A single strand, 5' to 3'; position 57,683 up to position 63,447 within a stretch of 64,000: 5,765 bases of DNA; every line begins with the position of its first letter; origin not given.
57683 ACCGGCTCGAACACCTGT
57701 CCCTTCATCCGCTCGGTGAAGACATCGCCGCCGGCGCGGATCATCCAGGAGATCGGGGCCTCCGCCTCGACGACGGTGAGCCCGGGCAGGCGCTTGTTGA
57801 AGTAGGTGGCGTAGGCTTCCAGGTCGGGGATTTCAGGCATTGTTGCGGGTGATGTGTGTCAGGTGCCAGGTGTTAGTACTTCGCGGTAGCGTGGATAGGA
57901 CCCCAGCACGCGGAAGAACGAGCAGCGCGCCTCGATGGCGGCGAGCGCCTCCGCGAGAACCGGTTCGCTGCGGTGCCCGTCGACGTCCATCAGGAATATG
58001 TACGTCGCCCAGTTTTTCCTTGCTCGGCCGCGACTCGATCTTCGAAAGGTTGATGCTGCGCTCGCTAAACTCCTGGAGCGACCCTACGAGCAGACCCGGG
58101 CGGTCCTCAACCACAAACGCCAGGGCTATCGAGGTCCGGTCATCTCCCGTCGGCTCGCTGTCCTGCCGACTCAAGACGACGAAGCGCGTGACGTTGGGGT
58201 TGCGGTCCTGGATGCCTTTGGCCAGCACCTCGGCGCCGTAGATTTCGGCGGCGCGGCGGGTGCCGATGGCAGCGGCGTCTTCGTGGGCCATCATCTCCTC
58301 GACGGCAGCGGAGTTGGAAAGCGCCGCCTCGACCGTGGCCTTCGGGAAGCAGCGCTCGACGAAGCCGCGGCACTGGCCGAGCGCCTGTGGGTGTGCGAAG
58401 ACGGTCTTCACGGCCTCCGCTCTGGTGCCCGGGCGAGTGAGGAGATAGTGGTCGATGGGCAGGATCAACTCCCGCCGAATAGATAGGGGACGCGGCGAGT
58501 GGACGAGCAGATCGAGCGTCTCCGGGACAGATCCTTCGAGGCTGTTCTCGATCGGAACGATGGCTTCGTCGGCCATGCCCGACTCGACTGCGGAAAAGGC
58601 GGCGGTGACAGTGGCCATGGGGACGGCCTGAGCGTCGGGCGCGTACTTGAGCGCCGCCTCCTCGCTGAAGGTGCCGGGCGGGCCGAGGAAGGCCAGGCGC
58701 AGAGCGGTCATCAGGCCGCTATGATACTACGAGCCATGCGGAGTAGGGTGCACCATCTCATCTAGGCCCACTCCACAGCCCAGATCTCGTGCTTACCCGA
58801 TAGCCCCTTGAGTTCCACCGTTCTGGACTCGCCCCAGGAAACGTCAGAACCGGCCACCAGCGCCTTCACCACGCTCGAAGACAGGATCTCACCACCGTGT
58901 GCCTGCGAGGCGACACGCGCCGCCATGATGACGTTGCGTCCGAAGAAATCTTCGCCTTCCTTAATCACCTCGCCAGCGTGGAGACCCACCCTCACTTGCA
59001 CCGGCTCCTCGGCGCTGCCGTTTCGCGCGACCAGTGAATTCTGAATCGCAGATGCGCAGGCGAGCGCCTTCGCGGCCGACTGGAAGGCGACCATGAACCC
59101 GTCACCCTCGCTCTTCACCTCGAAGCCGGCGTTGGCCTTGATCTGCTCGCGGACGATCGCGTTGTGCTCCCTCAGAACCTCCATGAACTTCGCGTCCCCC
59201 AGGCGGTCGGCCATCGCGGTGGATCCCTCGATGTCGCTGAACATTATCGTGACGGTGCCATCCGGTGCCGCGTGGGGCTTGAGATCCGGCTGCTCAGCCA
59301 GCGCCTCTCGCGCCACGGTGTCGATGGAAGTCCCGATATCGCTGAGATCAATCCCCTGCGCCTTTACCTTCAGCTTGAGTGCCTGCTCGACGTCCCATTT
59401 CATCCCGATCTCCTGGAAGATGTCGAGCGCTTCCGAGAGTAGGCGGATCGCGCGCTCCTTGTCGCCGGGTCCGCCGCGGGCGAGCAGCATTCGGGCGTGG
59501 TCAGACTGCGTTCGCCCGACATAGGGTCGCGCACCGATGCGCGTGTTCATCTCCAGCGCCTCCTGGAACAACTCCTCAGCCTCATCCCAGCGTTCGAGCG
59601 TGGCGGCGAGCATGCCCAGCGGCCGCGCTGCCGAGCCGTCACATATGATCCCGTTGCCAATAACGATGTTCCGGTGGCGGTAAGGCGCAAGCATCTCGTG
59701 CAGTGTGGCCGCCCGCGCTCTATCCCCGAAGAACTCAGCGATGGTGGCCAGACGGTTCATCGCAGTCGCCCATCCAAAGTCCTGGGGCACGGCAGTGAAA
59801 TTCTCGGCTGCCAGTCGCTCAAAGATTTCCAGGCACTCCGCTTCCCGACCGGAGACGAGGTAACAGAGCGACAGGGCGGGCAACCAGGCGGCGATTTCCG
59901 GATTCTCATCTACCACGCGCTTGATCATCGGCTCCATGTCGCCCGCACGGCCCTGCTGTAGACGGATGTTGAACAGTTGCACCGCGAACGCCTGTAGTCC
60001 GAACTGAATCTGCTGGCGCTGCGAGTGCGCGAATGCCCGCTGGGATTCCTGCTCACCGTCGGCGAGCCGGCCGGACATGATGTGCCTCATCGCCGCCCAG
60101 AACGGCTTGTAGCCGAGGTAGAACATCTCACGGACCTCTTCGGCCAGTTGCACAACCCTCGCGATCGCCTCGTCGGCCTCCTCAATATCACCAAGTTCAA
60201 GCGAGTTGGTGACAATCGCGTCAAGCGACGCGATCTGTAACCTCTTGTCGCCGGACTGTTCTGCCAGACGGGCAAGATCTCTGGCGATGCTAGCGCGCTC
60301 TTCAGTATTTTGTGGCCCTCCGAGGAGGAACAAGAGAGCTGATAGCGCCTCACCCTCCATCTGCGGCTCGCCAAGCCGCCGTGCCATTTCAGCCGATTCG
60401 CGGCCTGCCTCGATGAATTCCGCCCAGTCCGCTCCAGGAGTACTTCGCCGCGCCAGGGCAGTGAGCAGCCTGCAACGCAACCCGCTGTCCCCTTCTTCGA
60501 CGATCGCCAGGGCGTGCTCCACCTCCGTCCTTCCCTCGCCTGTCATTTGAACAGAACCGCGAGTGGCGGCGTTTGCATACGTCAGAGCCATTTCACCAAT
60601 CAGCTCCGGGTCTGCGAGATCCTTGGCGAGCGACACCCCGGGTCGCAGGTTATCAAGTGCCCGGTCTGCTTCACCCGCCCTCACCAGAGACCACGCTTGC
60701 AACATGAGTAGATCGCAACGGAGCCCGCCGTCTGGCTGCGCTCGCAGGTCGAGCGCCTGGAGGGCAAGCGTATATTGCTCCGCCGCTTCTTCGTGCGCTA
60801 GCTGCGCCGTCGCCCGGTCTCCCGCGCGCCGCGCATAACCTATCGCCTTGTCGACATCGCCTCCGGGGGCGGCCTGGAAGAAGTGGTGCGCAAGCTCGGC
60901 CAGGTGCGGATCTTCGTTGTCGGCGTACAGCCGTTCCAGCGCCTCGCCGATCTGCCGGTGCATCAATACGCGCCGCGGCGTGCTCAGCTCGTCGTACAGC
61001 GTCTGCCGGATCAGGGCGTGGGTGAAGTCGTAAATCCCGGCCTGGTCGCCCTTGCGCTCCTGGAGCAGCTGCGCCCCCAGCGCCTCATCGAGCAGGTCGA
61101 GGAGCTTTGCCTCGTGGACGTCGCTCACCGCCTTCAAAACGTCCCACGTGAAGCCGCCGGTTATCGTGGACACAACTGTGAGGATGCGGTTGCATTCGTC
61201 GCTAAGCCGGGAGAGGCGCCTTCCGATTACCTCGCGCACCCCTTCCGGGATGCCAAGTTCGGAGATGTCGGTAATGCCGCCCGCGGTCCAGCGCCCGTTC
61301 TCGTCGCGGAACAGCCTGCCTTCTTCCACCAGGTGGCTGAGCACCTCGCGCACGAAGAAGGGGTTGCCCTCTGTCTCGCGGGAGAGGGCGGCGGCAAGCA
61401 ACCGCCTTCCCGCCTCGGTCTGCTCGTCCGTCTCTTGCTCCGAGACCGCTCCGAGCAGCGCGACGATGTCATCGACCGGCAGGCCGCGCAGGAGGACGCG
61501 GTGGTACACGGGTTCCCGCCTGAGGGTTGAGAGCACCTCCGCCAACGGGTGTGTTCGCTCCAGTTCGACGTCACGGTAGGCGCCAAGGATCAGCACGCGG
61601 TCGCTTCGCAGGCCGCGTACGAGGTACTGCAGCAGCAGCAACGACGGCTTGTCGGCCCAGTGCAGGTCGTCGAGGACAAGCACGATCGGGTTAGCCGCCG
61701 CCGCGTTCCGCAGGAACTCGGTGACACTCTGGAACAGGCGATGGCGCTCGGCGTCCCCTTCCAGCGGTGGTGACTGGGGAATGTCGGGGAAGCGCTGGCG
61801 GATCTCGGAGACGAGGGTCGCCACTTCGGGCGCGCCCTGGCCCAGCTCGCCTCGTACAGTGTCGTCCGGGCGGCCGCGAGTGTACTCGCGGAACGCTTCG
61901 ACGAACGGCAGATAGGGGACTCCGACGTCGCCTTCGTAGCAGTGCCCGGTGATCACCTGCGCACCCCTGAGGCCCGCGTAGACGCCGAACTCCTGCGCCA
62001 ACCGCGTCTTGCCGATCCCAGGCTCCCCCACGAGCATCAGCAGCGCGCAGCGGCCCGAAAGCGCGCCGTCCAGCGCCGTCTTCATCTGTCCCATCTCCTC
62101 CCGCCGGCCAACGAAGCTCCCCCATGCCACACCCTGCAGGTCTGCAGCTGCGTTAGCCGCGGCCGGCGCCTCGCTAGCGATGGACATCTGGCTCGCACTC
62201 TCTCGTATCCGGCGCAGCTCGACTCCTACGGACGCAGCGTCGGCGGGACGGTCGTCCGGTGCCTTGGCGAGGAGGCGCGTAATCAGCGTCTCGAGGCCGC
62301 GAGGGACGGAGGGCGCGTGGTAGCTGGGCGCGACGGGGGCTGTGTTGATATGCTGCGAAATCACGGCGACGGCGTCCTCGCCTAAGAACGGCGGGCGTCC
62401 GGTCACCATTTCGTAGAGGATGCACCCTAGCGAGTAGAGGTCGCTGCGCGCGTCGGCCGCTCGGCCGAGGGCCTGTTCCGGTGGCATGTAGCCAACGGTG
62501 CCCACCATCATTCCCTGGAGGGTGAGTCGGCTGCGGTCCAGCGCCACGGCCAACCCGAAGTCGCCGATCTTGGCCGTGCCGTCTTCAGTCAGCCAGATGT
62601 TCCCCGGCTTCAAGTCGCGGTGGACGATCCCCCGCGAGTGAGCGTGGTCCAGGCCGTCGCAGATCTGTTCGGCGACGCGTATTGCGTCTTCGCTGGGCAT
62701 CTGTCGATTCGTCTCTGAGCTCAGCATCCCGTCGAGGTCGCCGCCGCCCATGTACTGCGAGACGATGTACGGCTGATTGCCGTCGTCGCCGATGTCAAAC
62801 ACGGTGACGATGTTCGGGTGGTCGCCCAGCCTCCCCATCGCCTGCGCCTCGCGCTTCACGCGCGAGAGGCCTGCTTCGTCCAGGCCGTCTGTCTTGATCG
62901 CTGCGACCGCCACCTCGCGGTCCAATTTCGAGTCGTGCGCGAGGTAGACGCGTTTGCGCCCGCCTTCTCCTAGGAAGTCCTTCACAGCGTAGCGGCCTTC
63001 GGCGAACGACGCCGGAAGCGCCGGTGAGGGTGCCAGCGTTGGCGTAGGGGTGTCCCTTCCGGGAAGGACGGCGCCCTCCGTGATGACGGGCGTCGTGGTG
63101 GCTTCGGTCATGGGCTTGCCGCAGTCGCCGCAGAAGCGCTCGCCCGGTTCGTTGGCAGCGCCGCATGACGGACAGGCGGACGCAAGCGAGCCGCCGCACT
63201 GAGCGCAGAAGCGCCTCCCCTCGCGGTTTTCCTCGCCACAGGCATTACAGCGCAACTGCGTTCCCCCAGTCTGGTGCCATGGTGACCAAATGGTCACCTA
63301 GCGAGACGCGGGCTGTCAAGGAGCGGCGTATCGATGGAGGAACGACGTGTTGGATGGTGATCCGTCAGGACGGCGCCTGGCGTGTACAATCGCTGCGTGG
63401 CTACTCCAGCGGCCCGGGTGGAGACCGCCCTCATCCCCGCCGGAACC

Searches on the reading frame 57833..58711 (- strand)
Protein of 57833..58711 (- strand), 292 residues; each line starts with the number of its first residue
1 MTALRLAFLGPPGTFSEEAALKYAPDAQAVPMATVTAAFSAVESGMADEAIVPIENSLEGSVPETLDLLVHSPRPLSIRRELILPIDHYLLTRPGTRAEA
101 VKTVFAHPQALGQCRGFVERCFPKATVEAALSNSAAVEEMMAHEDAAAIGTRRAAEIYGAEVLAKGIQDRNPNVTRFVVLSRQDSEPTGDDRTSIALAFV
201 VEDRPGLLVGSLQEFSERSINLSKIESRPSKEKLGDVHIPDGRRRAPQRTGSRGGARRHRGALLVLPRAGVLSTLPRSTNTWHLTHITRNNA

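Call 19: search_protein_families(library=pfam, proteins=[window:57833-58711:-], max_evalue=0.001)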
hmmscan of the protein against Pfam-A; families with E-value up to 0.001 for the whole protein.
window:57833-58711:- (292 aa): 2 families
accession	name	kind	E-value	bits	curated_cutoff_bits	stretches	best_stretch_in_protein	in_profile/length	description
PF00800.23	PDT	-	3.4e-61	206.6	25.2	1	7-184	2-180/181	Prephenate dehydratase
PF01842.31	ACT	-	9e-06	25.8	27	1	198-236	4-41/66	ACT domain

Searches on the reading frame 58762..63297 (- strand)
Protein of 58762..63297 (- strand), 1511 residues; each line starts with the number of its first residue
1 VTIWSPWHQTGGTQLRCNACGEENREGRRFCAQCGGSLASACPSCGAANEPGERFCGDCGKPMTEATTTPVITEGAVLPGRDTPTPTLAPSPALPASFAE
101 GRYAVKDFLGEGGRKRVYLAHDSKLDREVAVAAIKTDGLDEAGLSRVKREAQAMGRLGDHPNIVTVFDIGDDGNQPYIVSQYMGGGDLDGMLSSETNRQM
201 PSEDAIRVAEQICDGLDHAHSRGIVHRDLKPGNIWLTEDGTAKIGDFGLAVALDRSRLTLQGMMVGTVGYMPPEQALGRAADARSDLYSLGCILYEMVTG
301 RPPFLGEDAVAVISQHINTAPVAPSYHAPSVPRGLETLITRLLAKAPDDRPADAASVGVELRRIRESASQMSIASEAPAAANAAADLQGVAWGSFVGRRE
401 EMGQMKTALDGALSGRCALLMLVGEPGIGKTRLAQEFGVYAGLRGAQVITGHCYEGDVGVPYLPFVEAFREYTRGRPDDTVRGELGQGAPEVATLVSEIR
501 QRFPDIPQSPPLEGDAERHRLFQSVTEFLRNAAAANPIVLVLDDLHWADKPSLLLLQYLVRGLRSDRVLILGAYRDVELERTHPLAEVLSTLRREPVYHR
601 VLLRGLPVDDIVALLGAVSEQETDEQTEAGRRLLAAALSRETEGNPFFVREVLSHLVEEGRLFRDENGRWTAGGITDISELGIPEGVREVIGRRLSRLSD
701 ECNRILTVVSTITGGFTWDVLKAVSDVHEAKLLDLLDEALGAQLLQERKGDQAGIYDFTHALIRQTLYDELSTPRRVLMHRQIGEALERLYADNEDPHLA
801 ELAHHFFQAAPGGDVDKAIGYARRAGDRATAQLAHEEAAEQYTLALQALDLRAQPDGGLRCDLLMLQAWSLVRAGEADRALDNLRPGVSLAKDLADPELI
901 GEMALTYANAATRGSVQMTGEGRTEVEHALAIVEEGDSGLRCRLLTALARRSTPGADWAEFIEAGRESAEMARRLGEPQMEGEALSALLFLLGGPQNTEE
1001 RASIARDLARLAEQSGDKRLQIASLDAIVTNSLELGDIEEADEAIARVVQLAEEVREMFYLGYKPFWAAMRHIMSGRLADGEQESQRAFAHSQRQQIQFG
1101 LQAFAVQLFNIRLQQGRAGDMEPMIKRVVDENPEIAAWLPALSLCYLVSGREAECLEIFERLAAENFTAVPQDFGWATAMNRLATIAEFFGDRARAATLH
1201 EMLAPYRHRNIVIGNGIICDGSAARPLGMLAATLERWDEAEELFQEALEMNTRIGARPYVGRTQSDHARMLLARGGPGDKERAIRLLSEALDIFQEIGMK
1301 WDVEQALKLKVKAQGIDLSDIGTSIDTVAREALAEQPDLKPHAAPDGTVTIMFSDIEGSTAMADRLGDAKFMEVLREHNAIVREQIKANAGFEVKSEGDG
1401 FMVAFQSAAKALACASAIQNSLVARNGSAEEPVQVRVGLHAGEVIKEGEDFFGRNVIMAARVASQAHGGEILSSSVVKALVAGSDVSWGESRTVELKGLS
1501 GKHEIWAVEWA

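Call 19: search_protein_families(library=pfam, proteins=[window:58762-63297:-], max_evalue=0.001)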
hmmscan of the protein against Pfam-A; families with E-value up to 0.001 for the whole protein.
window:58762-63297:- (1511 aa): 11 families
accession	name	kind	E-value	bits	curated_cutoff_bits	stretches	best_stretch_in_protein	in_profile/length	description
PF00069.31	Pkinase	-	8.1e-51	173.4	31.7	1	103-352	1-253/263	Protein kinase domain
PF07714.23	PK_Tyr_Ser-Thr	-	6.3e-36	124.4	23.1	1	106-352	4-250/258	Protein tyrosine and serine/threonine kinase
PF13191.12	AAA_16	-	1.8e-30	107.1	32.6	1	395-570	2-166/167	AAA ATPase domain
PF00211.25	Guanylate_cyc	-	3.4e-20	72.8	21.9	1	1345-1506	5-179/183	Adenylate and Guanylate cyclase catalytic domain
PF12773.13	DZR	-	8.2e-10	39.1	27.3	1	17-60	1-45/45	Double zinc ribbon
PF13240.11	Zn_Ribbon_1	-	3e-09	36.8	25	2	42-62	2-22/23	zinc-ribbon domain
PF13424.12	TPR_12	-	1.2e-08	35.5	30.1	1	1224-1296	6-77/77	Tetratricopeptide repeat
PF13248.11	Zn_ribbon_3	-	6.1e-08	32.3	27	1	42-63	5-26/26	zinc-ribbon domain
PF24463.1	DUF7577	-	2.2e-07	30.8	28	1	41-62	4-25/27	Domain of unknown function (DUF7577)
PF13401.12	AAA_22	-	3.9e-06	27.7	27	1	417-561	5-109/130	AAA domain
PF13374.12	TPR_10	-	0.00094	19.6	27.5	0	1227-1253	8-34/42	Tetratricopeptide repeat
